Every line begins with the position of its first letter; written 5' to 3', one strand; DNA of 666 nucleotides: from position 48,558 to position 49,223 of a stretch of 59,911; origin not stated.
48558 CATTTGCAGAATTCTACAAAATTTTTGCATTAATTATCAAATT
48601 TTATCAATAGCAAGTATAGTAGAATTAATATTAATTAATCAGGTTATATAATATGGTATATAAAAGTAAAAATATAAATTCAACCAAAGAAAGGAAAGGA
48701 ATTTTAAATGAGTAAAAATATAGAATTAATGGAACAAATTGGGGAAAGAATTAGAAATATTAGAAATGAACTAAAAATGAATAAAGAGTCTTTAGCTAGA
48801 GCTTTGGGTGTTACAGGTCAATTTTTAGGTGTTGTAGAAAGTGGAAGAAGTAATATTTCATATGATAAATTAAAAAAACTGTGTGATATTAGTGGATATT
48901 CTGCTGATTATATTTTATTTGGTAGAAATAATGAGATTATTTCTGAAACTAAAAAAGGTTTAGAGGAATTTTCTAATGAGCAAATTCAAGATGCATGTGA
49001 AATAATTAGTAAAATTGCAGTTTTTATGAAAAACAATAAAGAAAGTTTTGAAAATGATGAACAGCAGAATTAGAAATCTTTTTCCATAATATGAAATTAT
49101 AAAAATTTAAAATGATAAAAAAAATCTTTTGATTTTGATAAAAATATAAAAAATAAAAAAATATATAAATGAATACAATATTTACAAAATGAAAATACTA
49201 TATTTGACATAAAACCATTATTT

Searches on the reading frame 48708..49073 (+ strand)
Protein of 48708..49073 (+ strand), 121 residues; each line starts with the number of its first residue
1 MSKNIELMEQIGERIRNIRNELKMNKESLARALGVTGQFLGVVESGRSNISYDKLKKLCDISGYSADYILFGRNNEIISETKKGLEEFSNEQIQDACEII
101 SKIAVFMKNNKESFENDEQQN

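Call 3: search_protein_families(library=pfam, proteins=[window:48708-49073:+], max_evalue=0.01)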
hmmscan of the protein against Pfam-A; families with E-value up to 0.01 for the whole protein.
window:48708-49073:+ (121 aa): 4 families
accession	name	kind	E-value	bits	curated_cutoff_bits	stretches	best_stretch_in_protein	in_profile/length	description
PF12844.13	HTH_19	-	7e-10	39.1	30.2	1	12-70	1-59/64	Helix-turn-helix domain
PF01381.28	HTH_3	-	2.9e-09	37.2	23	1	15-69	1-55/55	Helix-turn-helix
PF13560.12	HTH_31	-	3.2e-06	27.8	27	1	10-65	1-57/64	Helix-turn-helix domain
PF13443.12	HTH_26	-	6.7e-05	23.5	22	1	14-61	1-49/63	Cro/C1-type HTH DNA-binding domain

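Call 22: search_protein_families(library=ncbifam, proteins=[window:48708-49073:+], max_evalue=0.01)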
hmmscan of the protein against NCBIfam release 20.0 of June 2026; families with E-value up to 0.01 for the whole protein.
window:48708-49073:+ (121 aa): 10 families
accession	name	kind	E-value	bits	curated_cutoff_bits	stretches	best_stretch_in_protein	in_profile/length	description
NF006015.0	PRK08154.1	subfamily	7.9e-10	38.4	204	1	5-107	25-129/314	anaerobic benzoate catabolism transcriptional regulator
TIGR03070.1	couple_hipB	subfamily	1.6e-08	34.4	71.65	1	9-64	1-56/58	type II toxin-antitoxin system Y4mF family antitoxin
NF007257.0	PRK09706.1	subfamily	2.5e-07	30.6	101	1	9-82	4-77/135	transcriptional repressor DicA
NF041951.1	phage_RstR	subfamily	2.7e-06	27.6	80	1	10-89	2-82/108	RstR family transcriptional repressor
NF038139.1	Reg_Aceta_RamB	equivalog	0.00015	20.6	700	1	11-86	3-78/465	acetate metabolism transcriptional regulator RamB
TIGR00270.2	TIGR00270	equivalog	0.00052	19.9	110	1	4-58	69-123/159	multiprotein bridging factor aMBF1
NF047948.1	male_kill_WMK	equivalog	0.0012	18.3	300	1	9-66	161-218/300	WO male-killing family protein Wmk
NF041575.1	antitoxPezA_Strep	equivalog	0.002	18.1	290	1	11-61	2-52/158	type II toxin-antitoxin system antitoxin PezA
TIGR03830.1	CxxCG_CxxCG_HTH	subfamily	0.0025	17.6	61.8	1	11-53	66-110/127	type II TA system antitoxin MqsA family protein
TIGR02607.1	antidote_HigA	equivalog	0.0026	17.6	47.7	1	19-69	16-66/81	HigA family addiction module antitoxin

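Call 30: search_solved_structures(query=window:48708-49073:+, max_evalue=0.1, show_alignments=0)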
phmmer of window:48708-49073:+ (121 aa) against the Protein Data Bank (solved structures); distinct sequences matched with E-value up to 0.1: 16.
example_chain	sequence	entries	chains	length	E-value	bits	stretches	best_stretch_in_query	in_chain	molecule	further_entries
8tac_A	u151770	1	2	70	0.00034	24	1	7-64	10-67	DBP48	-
2b5a_A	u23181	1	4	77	0.00092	22.6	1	3-62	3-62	C.BclI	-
1y7y_A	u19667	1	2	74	0.0023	21.4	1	10-59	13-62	C.AhdI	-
1per_L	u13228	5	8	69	0.0057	20.1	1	11-75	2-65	PROTEIN (434 REPRESSOR) | 434 REPRESSOR | REPRESSOR PROTEIN CI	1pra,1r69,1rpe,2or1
9sf2_A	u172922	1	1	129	0.0076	19.7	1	10-73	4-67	Transcriptional regulator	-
1sq8_A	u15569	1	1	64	0.008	19.6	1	11-72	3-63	dh434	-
1y9q_A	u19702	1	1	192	0.014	18.9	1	7-84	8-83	transcriptional regulator, HTH_3 family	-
3f51_A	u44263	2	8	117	0.015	18.8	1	7-71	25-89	Clp gene regulator (ClgR)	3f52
1r63_A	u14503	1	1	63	0.017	18.6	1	11-72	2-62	REPRESSOR PROTEIN FROM BACTERIOPHAGE 434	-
6jq1_A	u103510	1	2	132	0.018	18.5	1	11-64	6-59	Transcriptional regulator, XRE family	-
7t5u_A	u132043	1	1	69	0.02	18.4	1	10-70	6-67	Helix-turn-helix domain-containing protein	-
1adr_A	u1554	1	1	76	0.034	17.6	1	10-73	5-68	P22 C2 REPRESSOR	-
2r1j_L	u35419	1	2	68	0.048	17.1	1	10-72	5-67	Repressor protein C2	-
3jxb_C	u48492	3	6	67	0.052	17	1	10-72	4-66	Repressor protein C2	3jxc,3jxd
5woq_A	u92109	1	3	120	0.078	16.5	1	7-69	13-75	Transcriptional regulator ClgR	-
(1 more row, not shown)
